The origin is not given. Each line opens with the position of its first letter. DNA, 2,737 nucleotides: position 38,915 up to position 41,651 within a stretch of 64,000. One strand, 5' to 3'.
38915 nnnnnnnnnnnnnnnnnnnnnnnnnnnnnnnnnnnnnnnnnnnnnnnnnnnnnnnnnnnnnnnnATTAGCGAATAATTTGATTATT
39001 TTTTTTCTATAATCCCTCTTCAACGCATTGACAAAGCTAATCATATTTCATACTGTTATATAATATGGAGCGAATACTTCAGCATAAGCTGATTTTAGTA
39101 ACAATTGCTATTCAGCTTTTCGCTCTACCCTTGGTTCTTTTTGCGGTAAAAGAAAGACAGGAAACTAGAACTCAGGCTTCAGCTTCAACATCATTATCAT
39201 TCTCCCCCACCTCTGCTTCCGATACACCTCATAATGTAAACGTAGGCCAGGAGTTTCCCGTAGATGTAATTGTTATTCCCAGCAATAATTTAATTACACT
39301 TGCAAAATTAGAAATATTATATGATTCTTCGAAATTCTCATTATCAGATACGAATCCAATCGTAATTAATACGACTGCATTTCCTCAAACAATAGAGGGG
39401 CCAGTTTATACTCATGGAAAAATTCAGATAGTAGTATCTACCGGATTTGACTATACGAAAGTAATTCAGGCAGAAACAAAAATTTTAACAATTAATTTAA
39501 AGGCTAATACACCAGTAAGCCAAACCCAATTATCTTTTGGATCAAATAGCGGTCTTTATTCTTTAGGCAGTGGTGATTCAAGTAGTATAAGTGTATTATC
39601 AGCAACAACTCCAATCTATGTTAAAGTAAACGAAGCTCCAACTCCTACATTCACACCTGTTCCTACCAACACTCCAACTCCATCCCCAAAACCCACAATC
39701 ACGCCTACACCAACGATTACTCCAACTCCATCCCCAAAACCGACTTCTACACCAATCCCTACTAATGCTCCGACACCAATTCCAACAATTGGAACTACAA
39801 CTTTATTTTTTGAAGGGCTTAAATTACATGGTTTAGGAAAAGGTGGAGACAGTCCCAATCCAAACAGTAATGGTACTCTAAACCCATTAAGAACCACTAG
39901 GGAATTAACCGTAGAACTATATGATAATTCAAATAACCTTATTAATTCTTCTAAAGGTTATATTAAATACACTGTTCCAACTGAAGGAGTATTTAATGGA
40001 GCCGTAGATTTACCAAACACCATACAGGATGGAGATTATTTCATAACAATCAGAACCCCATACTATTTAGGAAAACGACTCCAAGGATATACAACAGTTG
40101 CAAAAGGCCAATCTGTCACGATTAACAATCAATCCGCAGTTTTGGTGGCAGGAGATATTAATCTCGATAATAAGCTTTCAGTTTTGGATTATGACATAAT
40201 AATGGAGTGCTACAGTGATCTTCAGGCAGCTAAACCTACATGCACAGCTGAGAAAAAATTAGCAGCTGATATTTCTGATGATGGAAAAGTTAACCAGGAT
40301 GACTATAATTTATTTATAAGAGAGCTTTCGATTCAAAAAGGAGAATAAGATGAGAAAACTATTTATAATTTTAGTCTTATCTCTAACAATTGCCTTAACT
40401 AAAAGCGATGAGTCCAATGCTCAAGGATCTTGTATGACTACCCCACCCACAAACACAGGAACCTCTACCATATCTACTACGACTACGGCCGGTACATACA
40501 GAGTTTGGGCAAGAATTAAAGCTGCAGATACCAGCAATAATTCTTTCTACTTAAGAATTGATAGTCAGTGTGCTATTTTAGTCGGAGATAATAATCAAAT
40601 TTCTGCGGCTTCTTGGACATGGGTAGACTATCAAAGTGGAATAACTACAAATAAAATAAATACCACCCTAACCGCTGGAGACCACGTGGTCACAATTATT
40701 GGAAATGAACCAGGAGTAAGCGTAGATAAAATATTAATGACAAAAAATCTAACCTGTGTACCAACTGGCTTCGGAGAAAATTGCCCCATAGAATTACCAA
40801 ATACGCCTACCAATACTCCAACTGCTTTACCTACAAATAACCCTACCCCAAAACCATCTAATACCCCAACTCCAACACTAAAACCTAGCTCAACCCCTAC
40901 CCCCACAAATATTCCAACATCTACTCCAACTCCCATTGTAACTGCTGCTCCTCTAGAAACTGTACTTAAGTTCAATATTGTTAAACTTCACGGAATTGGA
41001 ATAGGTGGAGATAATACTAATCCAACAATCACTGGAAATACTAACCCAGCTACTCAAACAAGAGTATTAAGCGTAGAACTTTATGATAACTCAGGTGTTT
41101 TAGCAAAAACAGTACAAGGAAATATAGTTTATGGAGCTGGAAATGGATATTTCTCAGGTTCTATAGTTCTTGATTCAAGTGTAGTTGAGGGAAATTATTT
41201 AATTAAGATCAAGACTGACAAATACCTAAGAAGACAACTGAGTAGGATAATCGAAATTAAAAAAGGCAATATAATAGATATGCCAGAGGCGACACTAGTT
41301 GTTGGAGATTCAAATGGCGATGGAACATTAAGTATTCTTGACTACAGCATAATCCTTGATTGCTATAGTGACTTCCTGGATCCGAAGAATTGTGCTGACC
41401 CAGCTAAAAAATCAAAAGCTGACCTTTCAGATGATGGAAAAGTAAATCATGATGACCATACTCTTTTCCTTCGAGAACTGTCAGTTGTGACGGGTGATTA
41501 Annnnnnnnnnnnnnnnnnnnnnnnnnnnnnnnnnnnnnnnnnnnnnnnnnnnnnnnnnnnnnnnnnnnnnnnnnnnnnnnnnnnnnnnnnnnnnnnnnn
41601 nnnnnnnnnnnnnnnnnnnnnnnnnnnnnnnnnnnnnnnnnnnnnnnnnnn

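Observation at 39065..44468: Cohesin/dockerin-like secreted protein module inserted between rplA and rplJ inside the ribosomal protein operon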

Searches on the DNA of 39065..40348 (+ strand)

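Call 46: search_rna_families(sources=[L001, L003, L018, L020], threshold=evalue, max_evalue=0.1)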
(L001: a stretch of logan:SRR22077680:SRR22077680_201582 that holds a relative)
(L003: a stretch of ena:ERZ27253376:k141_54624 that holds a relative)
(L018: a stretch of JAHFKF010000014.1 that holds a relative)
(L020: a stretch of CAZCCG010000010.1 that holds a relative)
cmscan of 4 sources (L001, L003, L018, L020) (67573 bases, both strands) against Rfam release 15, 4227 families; matches with E-value up to 0.1: 8.
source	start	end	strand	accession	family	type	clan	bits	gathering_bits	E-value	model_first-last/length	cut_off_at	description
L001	183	254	+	RF00005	tRNA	Gene; tRNA;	CL00001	74.8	29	1.6e-14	1-71/71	no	tRNA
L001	1241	1312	+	RF00005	tRNA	Gene; tRNA;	CL00001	59.8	29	2.2e-10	1-71/71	no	tRNA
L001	92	176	+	RF00005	tRNA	Gene; tRNA;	CL00001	51.8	29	3.5e-08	1-71/71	no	tRNA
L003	12280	12416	+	RF00557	L10_leader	Cis-reg; leader;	-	50.4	44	4.5e-05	1-138/138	no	Ribosomal protein L10 leader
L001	1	65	+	RF00005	tRNA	Gene; tRNA;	CL00001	50.1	29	9.6e-08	8-71/71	5'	tRNA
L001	14080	14191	+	RF00557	L10_leader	Cis-reg; leader;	-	43.1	44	0.0013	1-138/138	no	Ribosomal protein L10 leader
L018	8709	8826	+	RF00557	L10_leader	Cis-reg; leader;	-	36.4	44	0.031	1-138/138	no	Ribosomal protein L10 leader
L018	4636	4711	+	RF04295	mir-329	Gene; miRNA;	CL00149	28.8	76.8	0.047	1-80/80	no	mir-329 microRNA precursor family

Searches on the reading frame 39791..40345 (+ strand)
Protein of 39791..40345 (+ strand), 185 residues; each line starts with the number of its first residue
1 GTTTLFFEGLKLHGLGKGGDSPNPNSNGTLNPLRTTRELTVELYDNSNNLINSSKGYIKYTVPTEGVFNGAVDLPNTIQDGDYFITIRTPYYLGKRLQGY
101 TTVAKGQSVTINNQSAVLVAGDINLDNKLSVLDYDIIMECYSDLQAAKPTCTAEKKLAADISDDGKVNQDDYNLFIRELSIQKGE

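Call 74: search_protein_representatives(protein=window:39791-40345:+)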
Query: 185 residues. Proteins with E-value up to 0.001 (for the whole library): 1879; up to 1e-10: 1165; up to 1e-30: 301. The best 150 are listed.
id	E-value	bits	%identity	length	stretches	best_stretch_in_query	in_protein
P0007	1.8e-81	288.8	72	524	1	1-185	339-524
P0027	1.2e-61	224.2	62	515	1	2-185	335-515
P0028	1.5e-61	223.9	60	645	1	3-185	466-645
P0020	8.1e-61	221.5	61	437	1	4-185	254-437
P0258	7.2e-53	195.6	54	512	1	3-184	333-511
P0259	2.7e-47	177.5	49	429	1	1-185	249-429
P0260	3.5e-47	177.1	51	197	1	3-184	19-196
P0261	7.8e-47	176.0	53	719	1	3-184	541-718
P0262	2.1e-44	168.0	50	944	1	1-184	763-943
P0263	4.3e-44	167.0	50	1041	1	2-185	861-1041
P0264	5.4e-44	166.7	46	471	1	3-185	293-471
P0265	1.6e-43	165.1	46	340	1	3-184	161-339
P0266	8.5e-43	162.8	46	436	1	4-185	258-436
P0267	1.1e-42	162.5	49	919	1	5-184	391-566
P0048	1.8e-42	161.7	49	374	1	3-184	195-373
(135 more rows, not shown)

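Call 76: search_protein_families(library=pfam, alignment_id=A5, max_evalue=0.0001)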
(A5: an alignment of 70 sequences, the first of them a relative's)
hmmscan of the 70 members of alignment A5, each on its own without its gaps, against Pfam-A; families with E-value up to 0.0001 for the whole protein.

A. member 1, P0258 (512 aa): 0 families

B. families by the number of members that match (of 70 scanned): 48 families (the first 25 are shown)
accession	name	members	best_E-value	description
PF00404.24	Dockerin_1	45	5.9e-10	Dockerin type I domain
PF02018.23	CBM_4_9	7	3e-21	Carbohydrate binding domain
PF13519.12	VWA_2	4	7.3e-16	von Willebrand factor type A domain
PF17210.9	SdrD_B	4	2.6e-13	SdrD B-like domain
PF00092.34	VWA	3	3.6e-16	von Willebrand factor type A domain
PF13620.12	CarboxypepD_reg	3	5.3e-07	Carboxypeptidase regulatory-like domain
PF13860.13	FlgD_ig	3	5.6e-05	FlgD Ig-like domain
PF14200.12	RicinB_lectin_2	2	6.8e-20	Ricin-type beta-trefoil lectin domain-like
PF02884.22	Lyase_8_C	2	6.8e-15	Polysaccharide lyase family 8, C-terminal beta-sandwich domain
PF00722.28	Glyco_hydro_16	2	1.1e-14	Glycosyl hydrolases family 16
PF13229.12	Beta_helix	2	1.1e-09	Right handed beta helix region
PF00041.27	fn3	2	1.2e-08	Fibronectin type III domain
PF10633.15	NPCBM_assoc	2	9e-08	NPCBM-associated, NEW3 domain of alpha-galactosidase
PF02333.21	Phytase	1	4.1e-79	Phytase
PF02278.25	Lyase_8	1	1.5e-61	Polysaccharide lyase family 8, super-sandwich domain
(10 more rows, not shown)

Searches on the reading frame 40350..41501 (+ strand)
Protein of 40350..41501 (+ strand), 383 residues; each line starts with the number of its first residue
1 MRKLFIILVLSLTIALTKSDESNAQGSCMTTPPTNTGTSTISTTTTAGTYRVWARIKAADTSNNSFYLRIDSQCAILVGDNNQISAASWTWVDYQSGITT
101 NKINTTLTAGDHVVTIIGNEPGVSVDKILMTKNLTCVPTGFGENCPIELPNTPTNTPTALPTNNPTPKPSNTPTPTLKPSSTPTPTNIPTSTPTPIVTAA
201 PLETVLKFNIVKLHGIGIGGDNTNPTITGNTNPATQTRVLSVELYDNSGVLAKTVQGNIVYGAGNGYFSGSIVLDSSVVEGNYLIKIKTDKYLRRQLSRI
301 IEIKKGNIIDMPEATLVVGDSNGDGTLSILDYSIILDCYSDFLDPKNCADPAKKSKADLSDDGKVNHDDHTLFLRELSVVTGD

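Call 3: search_protein_families(library=pfam, proteins=[window:40350-41501:+], max_evalue=1)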
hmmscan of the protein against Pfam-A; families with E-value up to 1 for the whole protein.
window:40350-41501:+ (383 aa): 6 families
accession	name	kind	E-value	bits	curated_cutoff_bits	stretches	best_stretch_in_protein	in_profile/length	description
PF00404.24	Dockerin_1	-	4.1e-05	24.1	22.9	1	319-372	2-51/57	Dockerin type I domain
PF10369.15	ALS_ss_C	-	0.0038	17.7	23.2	1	284-318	5-39/74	Small subunit of acetolactate synthase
PF17829.7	GH115_C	-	0.011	16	24.1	1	47-132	67-160/172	Glycosyl hydrolase family 115 C-terminal domain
PF01835.25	MG2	-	0.014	16.2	32.8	0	232-293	29-86/96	MG2 domain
PF21827.1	New_glue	-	0.027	14.7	31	1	1-49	1-48/94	New glue protein family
PF07550.17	Shr-like_HID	-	0.24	12.4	22.3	1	269-297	47-77/82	Heme-binding protein Shr-like, Hb-interacting domain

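Call 4: search_protein_families(library=ncbifam, proteins=[window:40350-41501:+], max_evalue=1)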
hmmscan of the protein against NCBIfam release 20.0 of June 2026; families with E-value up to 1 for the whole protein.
window:40350-41501:+ (383 aa): 4 families
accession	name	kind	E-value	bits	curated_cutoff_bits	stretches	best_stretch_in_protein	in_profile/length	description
NF008864.0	PRK11895.1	equivalog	0.0029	17.3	119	1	282-318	87-123/164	acetolactate synthase small subunit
TIGR04183.1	Por_Secre_tail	domain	0.0042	17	23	1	224-292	4-63/72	T9SS type A sorting domain-containing protein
TIGR00119.1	acolac_sm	equivalog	0.17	11.8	56.9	0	283-319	87-123/158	acetolactate synthase small subunit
TIGR04526.1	predic_Ig_block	subfamily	0.24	10.3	150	1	152-203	79-140/693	putative immunoglobulin-blocking virulence protein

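Call 22: search_solved_structures(query=window:40350-41501:+, max_evalue=1, show_alignments=1)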
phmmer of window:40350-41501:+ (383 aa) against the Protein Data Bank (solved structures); distinct sequences matched with E-value up to 1: 9.
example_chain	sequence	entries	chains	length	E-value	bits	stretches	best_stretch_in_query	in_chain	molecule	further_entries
2y3n_B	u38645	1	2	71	0.00065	21.7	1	318-373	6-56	CELLULOSOMAL FAMILY-48 PROCESSIVE GLYCOSIDE HYDROLASE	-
8zvk_A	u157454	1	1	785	0.0073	18.2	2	93-201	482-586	AaBgIC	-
2yik_A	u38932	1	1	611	0.026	16.4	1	312-377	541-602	ENDOGLUCANASE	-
2ccl_B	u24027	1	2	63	0.086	14.7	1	317-377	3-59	ENDO-1,4-BETA-XYLANASE Y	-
1ohz_B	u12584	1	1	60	0.15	13.9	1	318-377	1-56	ENDO-1,4-BETA-XYLANASE Y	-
4fl4_A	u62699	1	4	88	0.21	13.4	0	318-377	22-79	Glycoside hydrolase family 9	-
3mxq_A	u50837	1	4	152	0.22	13.3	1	231-306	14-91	Sensor protein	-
5ci9_A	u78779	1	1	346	0.66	11.8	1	157-243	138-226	Protein Tob1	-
5ci8_A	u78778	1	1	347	0.67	11.8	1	157-243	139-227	Protein Tob1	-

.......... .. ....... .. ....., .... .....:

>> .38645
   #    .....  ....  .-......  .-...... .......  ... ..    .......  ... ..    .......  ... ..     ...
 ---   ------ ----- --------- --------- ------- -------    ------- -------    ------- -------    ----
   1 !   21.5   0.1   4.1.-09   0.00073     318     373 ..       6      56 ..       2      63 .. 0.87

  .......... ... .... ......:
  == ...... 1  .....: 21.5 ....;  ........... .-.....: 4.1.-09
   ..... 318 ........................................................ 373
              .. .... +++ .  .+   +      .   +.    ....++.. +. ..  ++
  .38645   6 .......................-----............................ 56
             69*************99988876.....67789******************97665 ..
